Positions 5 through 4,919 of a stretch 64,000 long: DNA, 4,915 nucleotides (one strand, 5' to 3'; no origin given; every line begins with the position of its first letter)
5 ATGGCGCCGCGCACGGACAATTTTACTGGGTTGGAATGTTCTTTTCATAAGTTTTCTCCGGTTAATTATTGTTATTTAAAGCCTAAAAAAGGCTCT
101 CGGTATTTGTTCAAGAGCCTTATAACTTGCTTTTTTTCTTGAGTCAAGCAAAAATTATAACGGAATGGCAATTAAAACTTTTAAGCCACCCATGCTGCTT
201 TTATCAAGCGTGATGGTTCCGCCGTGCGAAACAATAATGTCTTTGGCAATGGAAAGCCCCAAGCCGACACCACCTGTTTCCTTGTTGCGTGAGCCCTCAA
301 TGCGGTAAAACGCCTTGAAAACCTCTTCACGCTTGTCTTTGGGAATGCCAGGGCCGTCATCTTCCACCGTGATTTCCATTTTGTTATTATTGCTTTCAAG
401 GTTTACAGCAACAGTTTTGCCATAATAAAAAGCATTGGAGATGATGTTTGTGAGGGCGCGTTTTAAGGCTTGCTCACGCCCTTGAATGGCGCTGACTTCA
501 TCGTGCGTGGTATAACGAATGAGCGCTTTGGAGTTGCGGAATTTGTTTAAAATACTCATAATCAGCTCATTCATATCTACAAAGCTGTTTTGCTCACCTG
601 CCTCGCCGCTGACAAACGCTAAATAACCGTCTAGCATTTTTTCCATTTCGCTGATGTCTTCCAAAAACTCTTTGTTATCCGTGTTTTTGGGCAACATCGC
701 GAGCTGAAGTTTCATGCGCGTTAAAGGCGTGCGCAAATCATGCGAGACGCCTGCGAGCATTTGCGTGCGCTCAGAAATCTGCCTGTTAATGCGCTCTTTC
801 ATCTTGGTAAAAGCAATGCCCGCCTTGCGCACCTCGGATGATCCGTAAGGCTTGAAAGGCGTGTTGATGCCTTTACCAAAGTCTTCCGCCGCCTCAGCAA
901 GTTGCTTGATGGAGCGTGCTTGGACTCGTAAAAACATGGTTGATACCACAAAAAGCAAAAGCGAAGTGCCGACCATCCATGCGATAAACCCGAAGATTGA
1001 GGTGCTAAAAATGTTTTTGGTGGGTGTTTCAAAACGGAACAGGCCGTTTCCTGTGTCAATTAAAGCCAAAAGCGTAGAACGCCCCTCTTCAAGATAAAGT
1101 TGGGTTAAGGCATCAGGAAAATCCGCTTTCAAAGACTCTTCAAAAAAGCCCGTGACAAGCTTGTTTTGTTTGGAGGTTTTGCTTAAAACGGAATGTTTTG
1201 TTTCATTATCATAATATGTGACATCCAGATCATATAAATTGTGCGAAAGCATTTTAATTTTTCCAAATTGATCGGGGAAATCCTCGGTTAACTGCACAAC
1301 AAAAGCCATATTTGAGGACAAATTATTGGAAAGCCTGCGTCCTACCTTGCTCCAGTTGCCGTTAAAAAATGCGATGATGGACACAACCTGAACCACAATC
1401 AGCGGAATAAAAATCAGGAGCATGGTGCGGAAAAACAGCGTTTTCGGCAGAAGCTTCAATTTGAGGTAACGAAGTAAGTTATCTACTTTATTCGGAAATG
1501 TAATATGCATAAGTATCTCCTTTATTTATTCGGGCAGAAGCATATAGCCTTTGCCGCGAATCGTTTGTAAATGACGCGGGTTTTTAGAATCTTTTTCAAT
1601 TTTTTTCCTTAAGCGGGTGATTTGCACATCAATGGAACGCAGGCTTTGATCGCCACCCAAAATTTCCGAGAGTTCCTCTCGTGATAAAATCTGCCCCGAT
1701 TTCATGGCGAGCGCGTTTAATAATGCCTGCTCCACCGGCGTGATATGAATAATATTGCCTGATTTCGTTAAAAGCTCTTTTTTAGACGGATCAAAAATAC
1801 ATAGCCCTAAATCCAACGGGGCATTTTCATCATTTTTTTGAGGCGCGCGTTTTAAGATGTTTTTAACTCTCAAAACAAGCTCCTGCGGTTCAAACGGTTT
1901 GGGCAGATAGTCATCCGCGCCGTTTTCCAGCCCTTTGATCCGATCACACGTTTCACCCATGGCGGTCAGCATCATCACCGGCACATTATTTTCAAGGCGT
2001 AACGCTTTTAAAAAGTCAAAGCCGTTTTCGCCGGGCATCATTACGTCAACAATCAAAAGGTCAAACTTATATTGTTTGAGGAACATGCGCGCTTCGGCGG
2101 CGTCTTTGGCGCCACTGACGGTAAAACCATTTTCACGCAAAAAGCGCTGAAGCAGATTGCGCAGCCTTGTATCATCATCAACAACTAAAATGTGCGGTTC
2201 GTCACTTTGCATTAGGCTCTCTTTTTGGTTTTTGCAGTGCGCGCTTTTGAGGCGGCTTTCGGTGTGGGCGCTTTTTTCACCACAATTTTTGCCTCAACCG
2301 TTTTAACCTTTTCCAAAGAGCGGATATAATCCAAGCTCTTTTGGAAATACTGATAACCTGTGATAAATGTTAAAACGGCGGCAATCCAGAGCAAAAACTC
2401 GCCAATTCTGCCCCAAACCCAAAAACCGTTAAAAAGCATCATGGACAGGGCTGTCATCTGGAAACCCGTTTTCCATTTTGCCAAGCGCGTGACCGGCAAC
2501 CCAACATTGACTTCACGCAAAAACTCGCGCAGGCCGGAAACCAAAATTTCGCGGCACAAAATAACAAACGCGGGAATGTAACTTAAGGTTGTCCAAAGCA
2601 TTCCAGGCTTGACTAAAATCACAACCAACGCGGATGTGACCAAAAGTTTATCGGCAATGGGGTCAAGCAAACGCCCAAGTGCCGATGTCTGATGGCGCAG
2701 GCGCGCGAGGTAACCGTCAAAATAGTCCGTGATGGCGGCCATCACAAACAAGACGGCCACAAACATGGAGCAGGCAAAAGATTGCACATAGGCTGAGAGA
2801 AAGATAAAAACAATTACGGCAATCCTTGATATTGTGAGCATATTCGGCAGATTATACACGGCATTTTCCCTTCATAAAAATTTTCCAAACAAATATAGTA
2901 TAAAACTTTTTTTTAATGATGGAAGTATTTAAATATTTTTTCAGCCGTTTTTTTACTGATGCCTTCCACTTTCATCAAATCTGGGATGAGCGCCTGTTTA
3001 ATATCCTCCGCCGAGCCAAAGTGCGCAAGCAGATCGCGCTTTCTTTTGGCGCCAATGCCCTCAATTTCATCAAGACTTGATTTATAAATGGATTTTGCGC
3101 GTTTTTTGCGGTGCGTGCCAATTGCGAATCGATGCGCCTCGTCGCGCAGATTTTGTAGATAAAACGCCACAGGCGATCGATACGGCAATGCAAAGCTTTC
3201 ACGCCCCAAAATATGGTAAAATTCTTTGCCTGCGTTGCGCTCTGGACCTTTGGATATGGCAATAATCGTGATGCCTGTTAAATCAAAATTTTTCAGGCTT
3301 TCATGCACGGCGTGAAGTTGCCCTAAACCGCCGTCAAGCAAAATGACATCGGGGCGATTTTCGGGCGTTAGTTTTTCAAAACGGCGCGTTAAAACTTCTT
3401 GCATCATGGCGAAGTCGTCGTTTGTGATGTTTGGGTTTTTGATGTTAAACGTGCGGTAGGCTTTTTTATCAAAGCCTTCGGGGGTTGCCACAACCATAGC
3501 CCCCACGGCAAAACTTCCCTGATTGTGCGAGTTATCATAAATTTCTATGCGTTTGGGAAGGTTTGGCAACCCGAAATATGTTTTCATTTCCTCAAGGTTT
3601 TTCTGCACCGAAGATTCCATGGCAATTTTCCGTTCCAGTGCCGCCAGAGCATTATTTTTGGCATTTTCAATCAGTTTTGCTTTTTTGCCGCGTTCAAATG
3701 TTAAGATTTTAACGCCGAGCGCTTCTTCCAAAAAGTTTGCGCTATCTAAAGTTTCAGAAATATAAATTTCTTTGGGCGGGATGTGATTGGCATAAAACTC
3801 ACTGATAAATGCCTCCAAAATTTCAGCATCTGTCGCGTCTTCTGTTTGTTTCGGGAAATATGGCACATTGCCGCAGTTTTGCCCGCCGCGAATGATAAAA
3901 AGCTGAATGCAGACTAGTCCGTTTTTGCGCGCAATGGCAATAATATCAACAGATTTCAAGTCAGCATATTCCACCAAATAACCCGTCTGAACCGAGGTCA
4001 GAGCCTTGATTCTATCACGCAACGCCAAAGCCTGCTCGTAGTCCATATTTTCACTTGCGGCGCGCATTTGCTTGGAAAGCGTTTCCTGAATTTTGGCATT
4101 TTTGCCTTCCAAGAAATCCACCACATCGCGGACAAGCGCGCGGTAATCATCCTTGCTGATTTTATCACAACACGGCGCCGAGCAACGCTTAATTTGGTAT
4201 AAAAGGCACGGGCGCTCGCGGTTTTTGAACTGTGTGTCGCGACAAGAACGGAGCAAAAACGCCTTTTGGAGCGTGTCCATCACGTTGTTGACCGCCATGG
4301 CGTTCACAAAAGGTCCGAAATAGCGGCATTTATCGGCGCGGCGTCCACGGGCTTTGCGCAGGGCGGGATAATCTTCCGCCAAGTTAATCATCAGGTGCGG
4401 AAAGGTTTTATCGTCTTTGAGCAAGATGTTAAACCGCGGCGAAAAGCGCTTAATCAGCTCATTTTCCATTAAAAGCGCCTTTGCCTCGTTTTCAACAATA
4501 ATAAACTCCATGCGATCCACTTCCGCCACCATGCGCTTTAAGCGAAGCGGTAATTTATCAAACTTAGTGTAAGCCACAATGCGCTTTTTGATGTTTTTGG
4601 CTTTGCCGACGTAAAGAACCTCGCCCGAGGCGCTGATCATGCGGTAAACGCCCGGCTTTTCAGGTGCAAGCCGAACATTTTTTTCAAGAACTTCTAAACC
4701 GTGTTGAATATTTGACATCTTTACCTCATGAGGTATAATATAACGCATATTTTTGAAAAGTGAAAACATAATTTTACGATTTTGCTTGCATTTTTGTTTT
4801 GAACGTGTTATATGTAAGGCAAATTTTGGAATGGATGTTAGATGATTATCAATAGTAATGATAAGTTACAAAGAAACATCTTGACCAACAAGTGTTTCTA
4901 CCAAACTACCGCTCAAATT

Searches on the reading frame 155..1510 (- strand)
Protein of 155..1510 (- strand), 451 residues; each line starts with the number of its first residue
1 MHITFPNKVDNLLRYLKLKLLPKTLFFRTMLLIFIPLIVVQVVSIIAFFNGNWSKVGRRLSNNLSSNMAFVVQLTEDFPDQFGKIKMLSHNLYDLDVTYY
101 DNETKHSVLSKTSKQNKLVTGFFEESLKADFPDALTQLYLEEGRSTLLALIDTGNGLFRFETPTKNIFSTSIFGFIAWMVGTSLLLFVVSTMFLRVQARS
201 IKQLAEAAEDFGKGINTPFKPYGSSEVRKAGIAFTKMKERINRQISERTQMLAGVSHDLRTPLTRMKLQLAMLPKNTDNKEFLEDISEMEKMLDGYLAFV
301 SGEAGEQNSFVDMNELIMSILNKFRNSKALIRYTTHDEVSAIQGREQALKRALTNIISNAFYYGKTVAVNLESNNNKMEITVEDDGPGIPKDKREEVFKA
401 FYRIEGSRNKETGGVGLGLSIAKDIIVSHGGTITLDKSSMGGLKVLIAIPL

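Call 50: search_protein_families(library=pfam, proteins=[window:155-1510:-], max_evalue=0.00001)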
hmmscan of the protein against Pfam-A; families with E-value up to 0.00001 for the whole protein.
window:155-1510:- (451 aa): 3 families
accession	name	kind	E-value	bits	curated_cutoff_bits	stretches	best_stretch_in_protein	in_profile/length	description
PF02518.31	HATPase_c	-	2e-23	83.4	26.4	1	345-451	2-109/111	Histidine kinase-, DNA gyrase B-, and HSP90-like ATPase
PF00512.31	HisKA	-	6.8e-10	39.3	26.9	1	248-293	2-50/66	His Kinase A (phospho-acceptor) domain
PF13589.12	HATPase_c_3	-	4.3e-06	27.2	25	1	350-427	4-85/137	Histidine kinase-, DNA gyrase B-, and HSP90-like ATPase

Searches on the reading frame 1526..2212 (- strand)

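Call 50: search_protein_families(library=pfam, proteins=[window:1526-2212:-], max_evalue=0.00001)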
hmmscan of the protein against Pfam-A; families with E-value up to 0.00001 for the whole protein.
window:1526-2212:- (228 aa): 2 families
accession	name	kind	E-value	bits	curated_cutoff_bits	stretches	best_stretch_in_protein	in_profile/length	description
PF00072.30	Response_reg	-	5.8e-30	104.2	30.2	1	8-116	1-110/111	Response regulator receiver domain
PF00486.34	Trans_reg_C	-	5.1e-19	68.6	26.2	1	155-225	4-77/77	Transcriptional regulatory protein, C terminal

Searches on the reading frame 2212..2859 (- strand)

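Call 50: search_protein_families(library=pfam, proteins=[window:2212-2859:-], max_evalue=0.00001)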
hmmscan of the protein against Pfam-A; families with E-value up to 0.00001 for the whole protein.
window:2212-2859:- (215 aa): 1 family
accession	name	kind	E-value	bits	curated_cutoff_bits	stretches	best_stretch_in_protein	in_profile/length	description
PF01066.26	CDP-OH_P_transf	-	2.6e-33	116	22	1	3-165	2-151/152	CDP-alcohol phosphatidyltransferase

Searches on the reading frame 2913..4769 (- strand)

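Call 50: search_protein_families(library=pfam, proteins=[window:2913-4769:-], max_evalue=0.00001)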
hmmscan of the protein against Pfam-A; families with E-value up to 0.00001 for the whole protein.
window:2913-4769:- (618 aa): 7 families
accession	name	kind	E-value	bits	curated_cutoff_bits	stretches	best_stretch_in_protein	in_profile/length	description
PF08459.17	UvrC_RNaseH_dom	-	6.7e-48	163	22.3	1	397-550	2-159/159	UvrC RNAse H endonuclease domain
PF22920.2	UvrC_RNaseH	-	4.5e-30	104.4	24.3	1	274-381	2-116/116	UvrC Ribonuclease H-like domain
PF14520.12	HHH_5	-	3.3e-10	40.7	27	1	565-612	3-51/57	Helix-hairpin-helix domain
PF02151.25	UVR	-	1.5e-08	34.5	21.5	1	227-257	3-33/36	UvrB/uvrC motif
PF01541.30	GIY-YIG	-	1.8e-08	35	22.6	1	39-111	2-74/78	GIY-YIG catalytic domain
PF00633.29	HHH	-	3.4e-07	30.2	24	0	587-615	2-30/30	Helix-hairpin-helix motif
PF12826.13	HHH_2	-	1.8e-06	28.4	27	1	569-617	8-56/64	Helix-hairpin-helix motif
